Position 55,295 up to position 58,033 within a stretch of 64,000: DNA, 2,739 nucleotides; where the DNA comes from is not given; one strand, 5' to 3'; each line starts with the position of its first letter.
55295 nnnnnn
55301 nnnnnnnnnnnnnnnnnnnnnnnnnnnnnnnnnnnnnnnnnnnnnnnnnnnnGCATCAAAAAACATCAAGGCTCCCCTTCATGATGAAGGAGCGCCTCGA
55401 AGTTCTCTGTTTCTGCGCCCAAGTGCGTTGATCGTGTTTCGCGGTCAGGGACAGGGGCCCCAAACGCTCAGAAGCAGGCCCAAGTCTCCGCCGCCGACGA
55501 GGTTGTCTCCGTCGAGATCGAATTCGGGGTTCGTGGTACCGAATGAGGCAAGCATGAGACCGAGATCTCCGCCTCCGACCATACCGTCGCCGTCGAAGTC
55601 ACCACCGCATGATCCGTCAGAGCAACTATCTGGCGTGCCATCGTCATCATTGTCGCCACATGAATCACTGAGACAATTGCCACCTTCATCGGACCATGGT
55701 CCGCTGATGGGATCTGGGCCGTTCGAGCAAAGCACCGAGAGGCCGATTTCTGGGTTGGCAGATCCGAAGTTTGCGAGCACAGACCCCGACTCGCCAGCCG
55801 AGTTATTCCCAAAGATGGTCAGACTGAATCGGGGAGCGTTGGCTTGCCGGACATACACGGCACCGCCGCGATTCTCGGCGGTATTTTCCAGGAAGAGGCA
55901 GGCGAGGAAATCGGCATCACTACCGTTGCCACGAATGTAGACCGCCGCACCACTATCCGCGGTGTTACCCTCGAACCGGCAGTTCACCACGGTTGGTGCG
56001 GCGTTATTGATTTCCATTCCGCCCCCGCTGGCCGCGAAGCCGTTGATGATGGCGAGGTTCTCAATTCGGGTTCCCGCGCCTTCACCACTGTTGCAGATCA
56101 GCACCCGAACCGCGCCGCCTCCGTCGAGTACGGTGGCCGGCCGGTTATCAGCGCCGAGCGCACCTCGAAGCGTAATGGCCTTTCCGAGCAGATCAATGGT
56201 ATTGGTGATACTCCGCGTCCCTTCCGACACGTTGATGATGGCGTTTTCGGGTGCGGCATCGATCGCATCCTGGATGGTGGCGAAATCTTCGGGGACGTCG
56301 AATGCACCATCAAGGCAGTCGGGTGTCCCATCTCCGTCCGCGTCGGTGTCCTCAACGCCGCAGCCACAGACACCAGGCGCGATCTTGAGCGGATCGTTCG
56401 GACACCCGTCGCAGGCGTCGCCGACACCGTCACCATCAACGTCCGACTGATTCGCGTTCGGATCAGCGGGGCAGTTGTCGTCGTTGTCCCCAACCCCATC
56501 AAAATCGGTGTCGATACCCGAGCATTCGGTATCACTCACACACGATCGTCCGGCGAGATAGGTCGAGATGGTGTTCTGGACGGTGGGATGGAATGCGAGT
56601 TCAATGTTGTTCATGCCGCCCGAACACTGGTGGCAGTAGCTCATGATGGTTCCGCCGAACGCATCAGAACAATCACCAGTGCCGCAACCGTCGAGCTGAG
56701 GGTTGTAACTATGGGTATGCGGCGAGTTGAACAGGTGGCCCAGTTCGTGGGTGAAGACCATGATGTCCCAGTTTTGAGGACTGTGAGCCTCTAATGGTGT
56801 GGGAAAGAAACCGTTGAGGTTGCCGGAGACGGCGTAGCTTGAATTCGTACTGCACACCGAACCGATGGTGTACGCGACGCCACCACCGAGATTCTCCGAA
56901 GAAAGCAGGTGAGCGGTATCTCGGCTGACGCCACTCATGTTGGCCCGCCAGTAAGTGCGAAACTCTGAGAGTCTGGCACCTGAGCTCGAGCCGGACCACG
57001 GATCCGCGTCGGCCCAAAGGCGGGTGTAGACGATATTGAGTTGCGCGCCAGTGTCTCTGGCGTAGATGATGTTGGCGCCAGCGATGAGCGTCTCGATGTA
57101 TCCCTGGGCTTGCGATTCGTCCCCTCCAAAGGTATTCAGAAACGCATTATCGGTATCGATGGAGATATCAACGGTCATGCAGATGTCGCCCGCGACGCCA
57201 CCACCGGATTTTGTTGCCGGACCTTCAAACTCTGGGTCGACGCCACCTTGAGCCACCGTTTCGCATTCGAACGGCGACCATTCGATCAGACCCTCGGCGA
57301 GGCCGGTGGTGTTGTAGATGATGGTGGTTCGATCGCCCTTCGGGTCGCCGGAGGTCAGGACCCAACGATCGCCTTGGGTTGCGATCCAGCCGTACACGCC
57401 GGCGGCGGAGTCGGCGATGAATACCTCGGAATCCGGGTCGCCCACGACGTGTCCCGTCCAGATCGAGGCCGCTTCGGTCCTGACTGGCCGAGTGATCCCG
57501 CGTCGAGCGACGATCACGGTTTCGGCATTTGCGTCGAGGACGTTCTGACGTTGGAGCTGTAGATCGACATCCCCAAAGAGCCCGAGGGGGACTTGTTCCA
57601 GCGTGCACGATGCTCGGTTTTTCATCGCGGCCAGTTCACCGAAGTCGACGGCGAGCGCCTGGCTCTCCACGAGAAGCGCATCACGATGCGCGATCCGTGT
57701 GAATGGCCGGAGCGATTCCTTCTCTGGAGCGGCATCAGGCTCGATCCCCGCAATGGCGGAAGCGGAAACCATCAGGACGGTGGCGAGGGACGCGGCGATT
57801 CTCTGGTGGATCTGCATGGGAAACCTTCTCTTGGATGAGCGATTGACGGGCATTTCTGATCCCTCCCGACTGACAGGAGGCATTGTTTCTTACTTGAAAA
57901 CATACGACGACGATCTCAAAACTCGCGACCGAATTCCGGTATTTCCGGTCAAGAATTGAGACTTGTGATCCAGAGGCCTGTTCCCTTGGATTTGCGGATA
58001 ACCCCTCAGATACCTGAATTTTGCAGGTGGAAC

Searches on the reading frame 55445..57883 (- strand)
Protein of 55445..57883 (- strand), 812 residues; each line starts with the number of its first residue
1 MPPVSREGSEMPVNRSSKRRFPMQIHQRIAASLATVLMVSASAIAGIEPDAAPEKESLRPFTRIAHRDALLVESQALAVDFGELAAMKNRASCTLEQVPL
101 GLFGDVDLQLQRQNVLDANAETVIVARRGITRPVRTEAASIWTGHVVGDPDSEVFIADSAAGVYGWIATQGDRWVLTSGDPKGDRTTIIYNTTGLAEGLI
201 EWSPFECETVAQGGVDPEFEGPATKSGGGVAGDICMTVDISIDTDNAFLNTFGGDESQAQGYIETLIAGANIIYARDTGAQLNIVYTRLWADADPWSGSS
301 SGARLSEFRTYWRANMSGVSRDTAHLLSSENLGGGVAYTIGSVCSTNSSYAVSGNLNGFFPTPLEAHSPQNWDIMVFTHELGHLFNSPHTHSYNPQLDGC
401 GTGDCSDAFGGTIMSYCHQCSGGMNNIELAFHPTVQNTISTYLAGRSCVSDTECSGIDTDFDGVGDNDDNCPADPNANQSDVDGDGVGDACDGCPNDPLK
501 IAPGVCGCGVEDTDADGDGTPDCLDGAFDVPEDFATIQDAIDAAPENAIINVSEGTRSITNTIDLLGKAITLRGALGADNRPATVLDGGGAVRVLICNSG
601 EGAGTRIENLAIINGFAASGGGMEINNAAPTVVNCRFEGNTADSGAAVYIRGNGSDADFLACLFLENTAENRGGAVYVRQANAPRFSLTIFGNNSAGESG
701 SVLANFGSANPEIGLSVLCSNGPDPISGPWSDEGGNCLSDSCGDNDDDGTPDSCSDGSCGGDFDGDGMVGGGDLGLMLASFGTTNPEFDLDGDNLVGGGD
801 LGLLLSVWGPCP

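Call 3: search_protein_families(library=pfam, proteins=[window:55445-57883:-], max_evalue=0.1)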
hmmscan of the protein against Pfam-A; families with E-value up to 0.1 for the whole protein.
window:55445-57883:- (812 aa): 6 families
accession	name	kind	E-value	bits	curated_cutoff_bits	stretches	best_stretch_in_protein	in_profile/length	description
PF13688.12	Reprolysin_5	-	9.5e-25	88.4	27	1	237-419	4-189/196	Metallo-peptidase family M12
PF13582.12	Reprolysin_3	-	1.1e-13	52.3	22.4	1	262-390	3-123/123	Metallo-peptidase family M12B Reprolysin-like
PF13583.11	Reprolysin_4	-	1.5e-13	51.3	22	1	237-422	4-181/203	Metallo-peptidase family M12B Reprolysin-like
PF13574.12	Reprolysin_2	-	1.9e-07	31.6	27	1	314-420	64-176/195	Metallo-peptidase family M12B Reprolysin-like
PF02415.23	Chlam_PMP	-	0.00067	20.1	20.6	0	662-678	2-18/19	Chlamydia polymorphic membrane protein (Chlamydia_PMP) repeat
PF02412.23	TSP_3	-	0.018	15.1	25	1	458-479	15-36/36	Thrombospondin type 3 repeat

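Call 5: search_protein_families(library=ncbifam, proteins=[window:55445-57883:-], max_evalue=0.1)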
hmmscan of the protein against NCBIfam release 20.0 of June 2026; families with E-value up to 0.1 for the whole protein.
window:55445-57883:- (812 aa): 5 families
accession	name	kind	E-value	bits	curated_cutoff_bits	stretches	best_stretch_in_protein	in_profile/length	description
NF045500.1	Omp28_seleno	equivalog_domain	2.1e-09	37.3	200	1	454-496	270-312/377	Omp28-related selenoprotein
NF047638.1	throspo3_MtsC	equivalog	4.8e-07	29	350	1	457-534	65-145/428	cell-cell cohesion MYXO-CTERM protein MtsC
TIGR03805.1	beta_helix_1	subfamily_domain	0.0008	18.6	141.5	1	537-629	1-86/314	parallel beta-helix domain-containing protein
TIGR03296.1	M6dom_TIGR03296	domain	0.0066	16.4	110.8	1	367-403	160-197/286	M6 family metalloprotease domain-containing protein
TIGR01376.1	POMP_repeat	repeat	0.011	15.6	15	1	662-678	5-21/28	polymorphic outer membrane protein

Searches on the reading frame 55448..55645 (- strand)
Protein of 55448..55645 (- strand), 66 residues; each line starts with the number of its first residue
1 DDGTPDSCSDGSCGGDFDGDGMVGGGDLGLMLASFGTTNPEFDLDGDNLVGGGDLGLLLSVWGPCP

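Call 34: search_protein_families(library=ncbifam, proteins=[window:55448-55645:-], max_evalue=1)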
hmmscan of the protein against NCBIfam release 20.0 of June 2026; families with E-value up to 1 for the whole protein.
seq(66 aa): 1 family
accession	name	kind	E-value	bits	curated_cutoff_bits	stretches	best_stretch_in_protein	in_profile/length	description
NF041540.1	dockerin_GC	domain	0.016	15.6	29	1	13-62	1-63/67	GC-type dockerin domain-anchored protein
